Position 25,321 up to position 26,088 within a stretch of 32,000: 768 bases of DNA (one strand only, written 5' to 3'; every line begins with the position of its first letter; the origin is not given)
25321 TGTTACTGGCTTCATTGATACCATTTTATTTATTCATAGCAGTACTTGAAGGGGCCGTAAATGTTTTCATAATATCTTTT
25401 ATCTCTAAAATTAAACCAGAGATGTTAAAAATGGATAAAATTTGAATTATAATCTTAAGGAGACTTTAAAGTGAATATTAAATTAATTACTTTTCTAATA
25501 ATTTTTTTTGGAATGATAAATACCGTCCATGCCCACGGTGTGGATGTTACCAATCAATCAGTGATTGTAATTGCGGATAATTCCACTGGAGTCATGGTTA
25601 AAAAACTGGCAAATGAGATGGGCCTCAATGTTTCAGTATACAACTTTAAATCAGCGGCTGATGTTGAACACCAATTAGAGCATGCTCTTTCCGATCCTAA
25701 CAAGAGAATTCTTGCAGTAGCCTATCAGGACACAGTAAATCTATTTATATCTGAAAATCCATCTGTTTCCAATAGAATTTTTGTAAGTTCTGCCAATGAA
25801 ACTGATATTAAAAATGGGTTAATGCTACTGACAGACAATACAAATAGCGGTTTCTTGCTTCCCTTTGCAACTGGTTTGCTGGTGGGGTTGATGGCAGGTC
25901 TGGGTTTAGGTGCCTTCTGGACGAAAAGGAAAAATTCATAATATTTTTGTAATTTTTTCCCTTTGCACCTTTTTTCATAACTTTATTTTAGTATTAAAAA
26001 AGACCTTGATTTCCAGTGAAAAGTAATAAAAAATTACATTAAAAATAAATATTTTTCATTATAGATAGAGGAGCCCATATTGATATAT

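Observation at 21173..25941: Cell-surface locus combining extracellular FmdE-like modules, two His-N-terminus secreted proteins and an orphan CbiM-like permease: possible undescribed metal-acquisition system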

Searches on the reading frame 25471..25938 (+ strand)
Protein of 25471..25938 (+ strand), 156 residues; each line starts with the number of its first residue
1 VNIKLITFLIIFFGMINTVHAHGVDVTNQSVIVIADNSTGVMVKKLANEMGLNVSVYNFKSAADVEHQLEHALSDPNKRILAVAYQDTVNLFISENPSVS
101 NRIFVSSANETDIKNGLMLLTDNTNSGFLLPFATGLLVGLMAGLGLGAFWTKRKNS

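Call 3: search_protein_families(library=pfam, proteins=[window:25471-25938:+], max_evalue=0.1)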
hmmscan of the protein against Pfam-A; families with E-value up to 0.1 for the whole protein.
window:25471-25938:+ (156 aa): 0 families

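Call 6: search_protein_families(library=ncbifam, proteins=[window:25471-25938:+], max_evalue=0.01)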
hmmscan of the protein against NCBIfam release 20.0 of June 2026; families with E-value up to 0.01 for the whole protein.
window:25471-25938:+ (156 aa): 0 families

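Call 32: find_homologous_proteins(query=window:25471-25938:+, max_evalue=0.001)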
Query seq(156 aa) (156 aa): 125 proteins with E <= 0.001 among 243 candidates; the best 120 are listed.
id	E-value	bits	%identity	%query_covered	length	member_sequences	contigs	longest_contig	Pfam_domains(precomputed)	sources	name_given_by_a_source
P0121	9.9e-85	300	100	91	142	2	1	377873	-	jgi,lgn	-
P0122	1.1e-64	235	70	100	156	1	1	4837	-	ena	-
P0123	1.5e-64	234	70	100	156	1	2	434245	-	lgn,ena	-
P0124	4.2e-64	233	80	90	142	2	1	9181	-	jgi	jgi:hypothetical protein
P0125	1.2e-63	231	69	99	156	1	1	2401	-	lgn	-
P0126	1.3e-63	231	70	99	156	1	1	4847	-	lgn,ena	-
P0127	6.7e-63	229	67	99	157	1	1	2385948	-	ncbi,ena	-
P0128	8.6e-63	229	68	100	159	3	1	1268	-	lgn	-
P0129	2.3e-62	227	70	99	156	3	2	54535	-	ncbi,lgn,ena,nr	ncbi:MAG: hypothetical protein Q8M97_00220 [Methanobacteriaceae archaeon]|nr:hypothetical protein [M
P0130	2.4e-62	227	69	100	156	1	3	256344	-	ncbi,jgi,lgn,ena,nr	ncbi:MAG: hypothetical protein CVV28_04185 [Methanobacteriales archaeon HGW-Methanobacteriales-1]|jg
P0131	1.9e-61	224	68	99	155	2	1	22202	-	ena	-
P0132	5.6e-61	223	68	99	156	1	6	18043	-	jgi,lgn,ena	jgi:hypothetical protein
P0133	1.0e-60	222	68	99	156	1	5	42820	-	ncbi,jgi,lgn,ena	-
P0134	3.3e-60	220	65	100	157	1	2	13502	-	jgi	jgi:hypothetical protein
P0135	4.2e-60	220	63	100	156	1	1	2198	-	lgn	-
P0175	3.5e-41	159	50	95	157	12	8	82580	-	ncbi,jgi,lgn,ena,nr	ncbi:MAG: hypothetical protein QMC92_05605 [Methanothermobacter wolfeii]|nr:hypothetical protein [Me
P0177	2.0e-40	156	50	93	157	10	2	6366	-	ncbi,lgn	-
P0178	1.8e-39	153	47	99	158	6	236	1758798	-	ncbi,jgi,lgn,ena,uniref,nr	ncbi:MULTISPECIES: hypothetical protein [Methanothermobacter]|jgi:hypothetical protein|uniref:Unchar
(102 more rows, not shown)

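Call 33: find_encoding_contigs(protein=P0178, flank=9000, max_places=2)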
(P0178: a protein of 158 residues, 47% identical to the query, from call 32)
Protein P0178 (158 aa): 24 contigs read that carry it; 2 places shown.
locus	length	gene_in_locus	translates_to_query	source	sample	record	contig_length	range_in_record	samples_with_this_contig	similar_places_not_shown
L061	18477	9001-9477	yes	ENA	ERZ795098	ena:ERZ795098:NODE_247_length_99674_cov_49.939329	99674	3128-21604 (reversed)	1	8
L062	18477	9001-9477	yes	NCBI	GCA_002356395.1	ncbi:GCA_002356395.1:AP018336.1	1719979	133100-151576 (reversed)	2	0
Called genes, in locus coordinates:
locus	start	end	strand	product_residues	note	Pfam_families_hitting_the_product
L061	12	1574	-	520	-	PF01078:Mg_chelatase (faint)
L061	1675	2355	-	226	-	PF00702:Hydrolase, PF12710:HAD (weak), PF13419:HAD_2, PF13242:Hydrolase_like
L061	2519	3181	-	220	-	PF00136:DNA_pol_B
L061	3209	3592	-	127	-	PF01201:Ribosomal_S8e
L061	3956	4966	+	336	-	PF00586:AIRS, PF02769:AIRS_C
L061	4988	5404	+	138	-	PF06271:RDD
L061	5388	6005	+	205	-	PF01812:5-FTHF_cyc-lig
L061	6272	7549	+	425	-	PF00270:DEAD, PF04851:ResIII (weak), PF00271:Helicase_C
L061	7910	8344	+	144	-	-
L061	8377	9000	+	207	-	PF01891:CbiM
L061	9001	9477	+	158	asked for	-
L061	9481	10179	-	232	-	PF09360:zf-CDGSH, PF06902:Fer4_19, PF09360:zf-CDGSH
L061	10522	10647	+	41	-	PF01637:ATPase_2 (weak)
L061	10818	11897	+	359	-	PF01637:ATPase_2, PF13635:DUF4143 (weak), PF01022:HTH_5 (weak), PF09339:HTH_IclR, PF03008:DUF234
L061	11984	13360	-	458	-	PF00083:Sugar_tr (weak), PF07690:MFS_1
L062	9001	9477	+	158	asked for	-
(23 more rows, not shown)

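Call 59: list_cluster_members(proteins=[P0175, P0177, P0178, P0052, P0054, P0059, P0065])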
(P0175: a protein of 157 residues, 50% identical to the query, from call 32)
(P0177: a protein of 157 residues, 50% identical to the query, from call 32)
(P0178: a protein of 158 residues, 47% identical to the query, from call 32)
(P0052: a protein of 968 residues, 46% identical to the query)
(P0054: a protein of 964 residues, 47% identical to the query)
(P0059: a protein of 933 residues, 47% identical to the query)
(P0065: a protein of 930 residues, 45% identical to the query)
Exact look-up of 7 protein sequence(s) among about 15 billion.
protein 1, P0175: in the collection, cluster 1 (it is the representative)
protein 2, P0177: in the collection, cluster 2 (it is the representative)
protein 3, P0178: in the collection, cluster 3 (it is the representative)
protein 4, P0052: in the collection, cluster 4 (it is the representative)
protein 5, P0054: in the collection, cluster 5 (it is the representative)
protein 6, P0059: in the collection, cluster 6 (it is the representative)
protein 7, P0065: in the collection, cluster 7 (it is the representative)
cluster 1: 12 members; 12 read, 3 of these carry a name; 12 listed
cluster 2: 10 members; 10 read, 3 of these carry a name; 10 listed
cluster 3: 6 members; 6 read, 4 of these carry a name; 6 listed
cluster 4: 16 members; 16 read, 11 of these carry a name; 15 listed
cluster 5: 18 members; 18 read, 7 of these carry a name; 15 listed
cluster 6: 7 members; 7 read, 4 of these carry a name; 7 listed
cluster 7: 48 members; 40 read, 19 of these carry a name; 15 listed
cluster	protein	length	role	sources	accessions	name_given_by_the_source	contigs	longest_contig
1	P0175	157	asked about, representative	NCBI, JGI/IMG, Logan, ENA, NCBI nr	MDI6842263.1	MAG: hypothetical protein QMC92_05605 [Methanothermobacter wolfeii] | hypothetical protein [Methanothermobacter wolfeii]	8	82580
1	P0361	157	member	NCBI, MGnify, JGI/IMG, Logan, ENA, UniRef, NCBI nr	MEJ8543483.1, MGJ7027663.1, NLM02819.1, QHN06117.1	hypothetical protein U2150_08280 [Methanothermobacter wolfeii] | CR=1 FL=1 | Uncharacterized protein n=1 Tax=Methanothermobacter wolfeii TaxID=145261 ...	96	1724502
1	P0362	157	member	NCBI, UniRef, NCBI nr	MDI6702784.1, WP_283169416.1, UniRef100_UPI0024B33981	hypothetical protein [Methanothermobacter wolfeii] | hypothetical protein n=1 Tax=Methanothermobacter wolfeii TaxID=145261 RepID=UPI0024B33981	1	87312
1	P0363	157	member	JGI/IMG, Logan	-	-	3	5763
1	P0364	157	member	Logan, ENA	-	-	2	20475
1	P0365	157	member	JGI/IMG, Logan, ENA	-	-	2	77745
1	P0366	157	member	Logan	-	-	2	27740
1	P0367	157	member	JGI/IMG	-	-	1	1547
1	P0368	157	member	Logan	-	-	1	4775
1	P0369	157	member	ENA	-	-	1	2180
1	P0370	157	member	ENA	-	-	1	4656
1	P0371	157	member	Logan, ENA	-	-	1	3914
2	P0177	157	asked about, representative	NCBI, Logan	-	-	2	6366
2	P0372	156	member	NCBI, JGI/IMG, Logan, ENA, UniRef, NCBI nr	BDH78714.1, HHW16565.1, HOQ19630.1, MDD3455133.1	MAG TPA: hypothetical protein GXX31_04210 [Methanothermobacter sp.] | hypothetical protein | Uncharacterized protein n=1 Tax=Methanothermobacter tenebrarum TaxID=680118 ...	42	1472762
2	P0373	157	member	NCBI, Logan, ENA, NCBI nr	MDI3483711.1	MAG: hypothetical protein PWQ74_298 [Methanobacteriaceae archaeon] | hypothetical protein [Methanobacteriaceae archaeon]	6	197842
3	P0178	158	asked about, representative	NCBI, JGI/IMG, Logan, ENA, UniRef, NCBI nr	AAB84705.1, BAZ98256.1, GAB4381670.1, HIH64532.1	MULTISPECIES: hypothetical protein [Methanothermobacter] | hypothetical protein | Uncharacterized protein n=3 Tax=Methanothermobacter TaxID=145260 RepID=O26301_METTH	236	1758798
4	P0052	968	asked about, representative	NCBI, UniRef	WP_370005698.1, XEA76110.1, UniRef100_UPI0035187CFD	FmdE family protein [Methanothermobacter sp. KEPCO 2] | FmdE family protein n=1 Tax=Methanothermobacter sp. KEPCO 2 TaxID=3240977 ...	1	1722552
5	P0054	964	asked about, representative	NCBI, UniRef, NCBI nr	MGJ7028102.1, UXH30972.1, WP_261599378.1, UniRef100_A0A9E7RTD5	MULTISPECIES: FmdE family protein [Methanothermobacter] | FmdE family protein n=1 Tax=Methanothermobacter wolfeii TaxID=145261 ... | FmdE family protein [Methanothermobacter wolfeii]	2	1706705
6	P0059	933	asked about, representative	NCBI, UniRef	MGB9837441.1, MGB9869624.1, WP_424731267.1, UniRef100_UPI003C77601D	FmdE family protein [Methanothermobacter sp.] | FmdE family protein n=1 Tax=Methanothermobacter sp. TaxID=1884223 RepID=UPI003C77601D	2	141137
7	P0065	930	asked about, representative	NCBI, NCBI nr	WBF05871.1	hypothetical protein ISG35_06415 [Methanothermobacter thermautotrophicus]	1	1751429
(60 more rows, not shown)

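Call 60: predict_structure(alignment_id=A2)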
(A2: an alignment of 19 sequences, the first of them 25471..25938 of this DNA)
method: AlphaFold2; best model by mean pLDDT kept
length: 156 residues; sequences in the alignment: 19
mean_pLDDT: 80.2   pTM: 0.59
mean pLDDT of the five models: 80.2, 77.2, 75.3, 74.7, 74.2
residues with pLDDT >= 90: 58; 70-90: 60; 50-70: 28; < 50: 10
segments of 3 or more residues with pLDDT < 50: 17-19, 23-25, 124-126
pLDDT, mean of each block of 10 residues (from residue 1): 66 54 53 90 90 88 91 89 95 94 92 90 58 79 81 66
secondary structure, 60 per line:
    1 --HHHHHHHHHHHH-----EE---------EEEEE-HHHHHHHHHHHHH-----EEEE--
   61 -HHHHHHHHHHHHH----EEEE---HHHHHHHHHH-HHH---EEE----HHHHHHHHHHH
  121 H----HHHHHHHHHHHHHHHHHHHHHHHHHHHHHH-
elements in order: H3-14 E31-35 H37-49 E55-58 H62-74 E79-82 H86-95 E103-105 H110-121 H126-155

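Call 63: fold_search(model_id=the predicted structure, library=pdb)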
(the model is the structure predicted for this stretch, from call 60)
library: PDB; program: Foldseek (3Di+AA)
matches with E <= 10: 1267; with E <= 0.001: 0
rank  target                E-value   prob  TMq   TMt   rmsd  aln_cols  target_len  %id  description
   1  6xeh_MODEL_1_A        1.8e-02  0.99  0.42  0.50   3.3       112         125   12  Solution NMR Structure of DE NOVO DESIGNED Rossmann 2x3 Fold Protein r2x3_168, Northeast Structural Genomics C (released 2020-08-05)
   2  3gdw_B                1.8e-02  0.97  0.40  0.44  10.2       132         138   12  Crystal structure of sigma-54 interaction domain protein from Enterococcus faecalis (released 2009-03-10)
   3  3u80_B                4.3e-02  0.82  0.33  0.40   7.7       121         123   14  1.60 Angstrom Resolution Crystal Structure of a 3-Dehydroquinate Dehydratase-like Protein from Bifidobacterium longum (released 2011-10-26)
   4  3lte_L                4.8e-02  0.89  0.40  0.49   4.5       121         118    9  CRYSTAL STRUCTURE OF RESPONSE REGULATOR (SIGNAL RECEIVER DOMAIN) FROM Bermanella marisrubri (released 2010-03-31)
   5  9cb6_A                6.7e-02  0.82  0.36  0.25   6.0       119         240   13  Crystal Structure of RT-PhyR (ruthe_02744) (released 2025-05-28)
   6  9cb6_D                7.7e-02  0.75  0.35  0.25   5.8       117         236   16  Crystal Structure of RT-PhyR (ruthe_02744) (released 2025-05-28)
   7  9cb6_C                7.7e-02  0.72  0.34  0.24   6.3       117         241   15  Crystal Structure of RT-PhyR (ruthe_02744) (released 2025-05-28)
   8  4ycs_C                7.7e-02  0.69  0.37  0.45   8.5       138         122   14  Crystal structure of putative lipoprotein from Peptoclostridium difficile 630 (fragment) (released 2015-03-18)
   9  4twg_A                7.7e-02  0.69  0.35  0.35   8.8       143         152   13  The structure of the Molybdopterin biosynthesis Mog protein from Mycobacterium ulcerans (released 2014-11-12)
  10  4n3s_A                9.3e-02  0.87  0.42  0.18   4.2       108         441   12  Crystal structure of eukaryotic translation initiation factor eIF5B (399-852) from Saccharomyces cerevisiae, apo form (released 2014-07-09)
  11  4ycs_A                1.0e-01  0.80  0.38  0.46   4.4       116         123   15  Crystal structure of putative lipoprotein from Peptoclostridium difficile 630 (fragment) (released 2015-03-18)
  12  6ifh                  1.0e-01  0.75  0.38  0.47   5.3       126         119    8  Unphosphorylated Spo0F from Paenisporosarcina sp. TG-14 (released 2019-01-16)
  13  2qsj_A                1.0e-01  0.63  0.35  0.44  10.8       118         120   18  Crystal structure of a LuxR family DNA-binding response regulator from Silicibacter pomeroyi (released 2007-08-14)
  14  4g97                  1.0e-01  0.57  0.33  0.23   7.2       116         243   15  Crystal structure of the response regulator PhyR from Brucella abortus (released 2014-03-12)
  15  2kpo_MODEL_1_A        1.1e-01  0.77  0.36  0.47   4.3       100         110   16  Solution NMR structure of de novo designed rossmann 2x2 fold protein, Northeast Structural Genomics Consortium (released 2009-12-01)
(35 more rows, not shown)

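Call 78: search_protein_families(library=pfam, alignment_id=A2, max_evalue=1)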
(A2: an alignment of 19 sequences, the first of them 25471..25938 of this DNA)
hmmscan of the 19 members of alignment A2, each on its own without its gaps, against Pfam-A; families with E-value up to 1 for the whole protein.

A. member 1, window:25471-25938:+ (156 aa): 3 families
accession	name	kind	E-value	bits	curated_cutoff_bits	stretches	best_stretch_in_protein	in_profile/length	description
PF06506.16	PrpR_N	-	0.11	12.5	29.1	1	28-75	71-118/167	Propionate catabolism activator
PF21398.2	PG_binding_5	-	0.22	12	24.1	0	21-53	29-63/67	Putative peptidoglycan-binding domain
PF12698.13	ABC2_membrane_3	-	0.32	10.5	31.6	1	8-106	10-118/347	ABC-2 family transporter protein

B. families by the number of members that match (of 19 scanned): 30 families (the first 25 are shown)
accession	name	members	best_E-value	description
PF14399.12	BtrH_N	5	0.0095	Butirosin biosynthesis protein H, N-terminal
PF12698.13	ABC2_membrane_3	5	0.011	ABC-2 family transporter protein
PF13373.11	Dsc3_C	5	0.035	DSC E3 ubiquitin ligase complex subunit 3, C-terminal domain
PF06506.16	PrpR_N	4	0.00063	Propionate catabolism activator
PF03672.18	UPF0154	3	0.27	Uncharacterised protein family (UPF0154)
PF13273.12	DUF4064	2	0.0043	Protein of unknown function (DUF4064)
PF15677.10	CEND1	2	0.0069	Cell cycle exit and neuronal differentiation protein 1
PF13858.11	DUF4199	2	0.028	Protein of unknown function (DUF4199)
PF16810.10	RXLR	2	0.042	RXLR phytopathogen effector protein, Avirulence activity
PF01949.23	Endo_dU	2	0.083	Endonuclease dU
PF09579.15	Spore_YtfJ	2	0.15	Sporulation protein YtfJ (Spore_YtfJ)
PF05808.16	Podoplanin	1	0.0028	Podoplanin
PF01102.23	Glycophorin_A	1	0.0076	Glycophorin A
PF18492.6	ORF_2_N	1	0.018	Open reading frame 2 N-terminal domain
PF10684.14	BDM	1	0.02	Putative biofilm-dependent modulation protein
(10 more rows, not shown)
